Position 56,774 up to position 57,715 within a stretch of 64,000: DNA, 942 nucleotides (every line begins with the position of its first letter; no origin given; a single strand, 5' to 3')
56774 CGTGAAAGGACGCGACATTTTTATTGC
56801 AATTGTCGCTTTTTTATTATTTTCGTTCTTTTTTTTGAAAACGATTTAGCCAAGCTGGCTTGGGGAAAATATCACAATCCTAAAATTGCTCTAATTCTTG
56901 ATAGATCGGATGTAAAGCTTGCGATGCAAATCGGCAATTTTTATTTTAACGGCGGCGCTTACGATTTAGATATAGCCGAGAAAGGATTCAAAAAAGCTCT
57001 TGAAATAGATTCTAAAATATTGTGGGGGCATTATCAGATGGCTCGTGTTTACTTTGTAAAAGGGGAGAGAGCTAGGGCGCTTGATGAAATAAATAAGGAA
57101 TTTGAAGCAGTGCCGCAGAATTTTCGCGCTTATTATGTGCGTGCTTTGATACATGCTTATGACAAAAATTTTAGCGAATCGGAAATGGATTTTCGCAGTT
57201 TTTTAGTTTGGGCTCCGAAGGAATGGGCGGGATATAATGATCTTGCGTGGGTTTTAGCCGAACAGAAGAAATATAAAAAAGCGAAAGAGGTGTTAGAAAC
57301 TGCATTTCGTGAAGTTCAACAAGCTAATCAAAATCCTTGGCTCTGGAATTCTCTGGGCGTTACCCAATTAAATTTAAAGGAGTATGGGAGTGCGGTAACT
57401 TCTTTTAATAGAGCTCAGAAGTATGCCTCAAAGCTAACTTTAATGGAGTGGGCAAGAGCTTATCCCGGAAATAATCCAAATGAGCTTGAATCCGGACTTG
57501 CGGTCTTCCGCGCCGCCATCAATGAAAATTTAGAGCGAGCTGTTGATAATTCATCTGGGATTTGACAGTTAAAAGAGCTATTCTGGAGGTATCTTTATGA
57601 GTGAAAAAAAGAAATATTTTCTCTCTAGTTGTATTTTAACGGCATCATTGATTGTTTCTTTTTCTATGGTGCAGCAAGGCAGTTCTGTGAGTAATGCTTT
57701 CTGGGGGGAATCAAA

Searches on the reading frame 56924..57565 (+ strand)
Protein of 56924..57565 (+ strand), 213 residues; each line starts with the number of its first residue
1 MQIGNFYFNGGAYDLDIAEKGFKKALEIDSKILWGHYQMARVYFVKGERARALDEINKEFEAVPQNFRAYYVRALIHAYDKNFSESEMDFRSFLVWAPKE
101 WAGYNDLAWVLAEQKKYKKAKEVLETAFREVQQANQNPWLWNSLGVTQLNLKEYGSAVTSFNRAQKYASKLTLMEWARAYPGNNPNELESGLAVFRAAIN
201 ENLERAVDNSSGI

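Call 3: search_protein_families(library=pfam, proteins=[window:56924-57565:+], max_evalue=0.01)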
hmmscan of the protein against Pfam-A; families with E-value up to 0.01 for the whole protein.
window:56924-57565:+ (213 aa): 15 families
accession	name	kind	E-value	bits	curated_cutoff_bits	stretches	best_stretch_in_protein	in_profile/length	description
PF07719.23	TPR_2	-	6e-14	51.4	27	1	102-129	2-29/34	Tetratricopeptide repeat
PF13431.12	TPR_17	-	1.3e-11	44.3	24.4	0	94-121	6-33/34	Tetratricopeptide repeat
PF00515.34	TPR_1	-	6.8e-11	41.9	27.8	0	139-166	2-29/34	Tetratricopeptide repeat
PF13181.12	TPR_8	-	2.2e-08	34.1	25.7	0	104-128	4-28/34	Tetratricopeptide repeat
PF14559.12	TPR_19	-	5.7e-08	33.4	25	1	111-166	1-53/68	Tetratricopeptide repeat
PF13428.12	TPR_14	-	3.1e-07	30.8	23.5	0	103-144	3-41/44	Tetratricopeptide repeat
PF13432.12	TPR_16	-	1.3e-06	29.2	32.7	0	37-86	1-50/65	Tetratricopeptide repeat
PF13424.12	TPR_12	-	1.5e-06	28.8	30.1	1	104-165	6-72/77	Tetratricopeptide repeat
PF25064.1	ARM_TT21_5th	-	2.6e-06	28.1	27.8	1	81-166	15-100/117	TT21 fifth ARM repeats domain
PF13414.12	TPR_11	-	0.00019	21.5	26.8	0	22-47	17-42/42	TPR repeat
PF12895.13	ANAPC3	-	0.00061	20.5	27.2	0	107-161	29-79/82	Anaphase-promoting complex, cyclosome, subunit 3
PF23914.1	TPR_CcmH_CycH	-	0.00099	19.4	42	0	104-167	90-150/158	Cytochrome c-type biogenesis protein H TPR domain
PF24575.1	TPR_Slam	-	0.0018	19.1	35.2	0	71-122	51-102/104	Surface lipoprotein assembly modifier, N-terminal TPR repeats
PF13429.12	TPR_15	-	0.0058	16.5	26.2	0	62-176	141-250/280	Tetratricopeptide repeat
PF13174.12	TPR_6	-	0.0086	17.1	26.3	0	107-126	6-25/33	Tetratricopeptide repeat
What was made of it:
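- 56775..57565 (+): Membrane-anchored TPR protein. The ORF as sequenced is 56924-57565. The N-terminal TM helix is encoded from GTG 56775 in another frame, with an apparent frameshift in the T8 run at 56829-56836. TPR Pfam hits (call 3).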

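Call 4: search_protein_families(library=ncbifam, proteins=[window:56924-57565:+], max_evalue=0.01)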
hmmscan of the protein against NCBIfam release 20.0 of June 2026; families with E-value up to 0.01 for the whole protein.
window:56924-57565:+ (213 aa): 10 families
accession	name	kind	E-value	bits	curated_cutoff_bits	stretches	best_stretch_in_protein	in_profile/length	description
TIGR02521.1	type_IV_pilW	equivalog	1.1e-13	51.3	154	1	37-169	35-166/234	type IV pilus biogenesis/stability protein PilW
TIGR02917.1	PEP_TPR_lipo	equivalog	5.9e-11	41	312.2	1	15-199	243-424/899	XrtA/PEP-CTERM system TPR-repeat protein PrsT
NF040959.1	MamA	equivalog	1.3e-08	34.6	200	1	21-164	24-165/204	magnetosome protein MamA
TIGR00990.1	3a0801s09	subfamily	9.7e-06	24.5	757.25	1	18-164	350-493/615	mitochondrial import receptor subunit TOM70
TIGR04510.1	mod_pep_cyc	subfamily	1.2e-05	24.1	400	1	15-175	414-573/814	putative peptide modification system cyclase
TIGR02552.1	LcrH_SycD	equivalog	2.2e-05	24.2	104.8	1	64-167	15-115/136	SycD/LcrH family type III secretion system chaperone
NF007302.0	PRK09782.1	equivalog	0.00075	17.6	1223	1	39-131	585-676/990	phage receptor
NF033920.0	C39_PA2778_fam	equivalog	0.0013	18.2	150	1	47-129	170-252/255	PA2778 family cysteine peptidase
TIGR02795.1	tol_pal_ybgF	equivalog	0.0065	17.1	90.1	0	68-163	3-101/119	tol-pal system protein YbgF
NF047558.1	TPR_END_plus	domain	0.0069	16.3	32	0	36-65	2-31/56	TPR end-of-group domain-containing protein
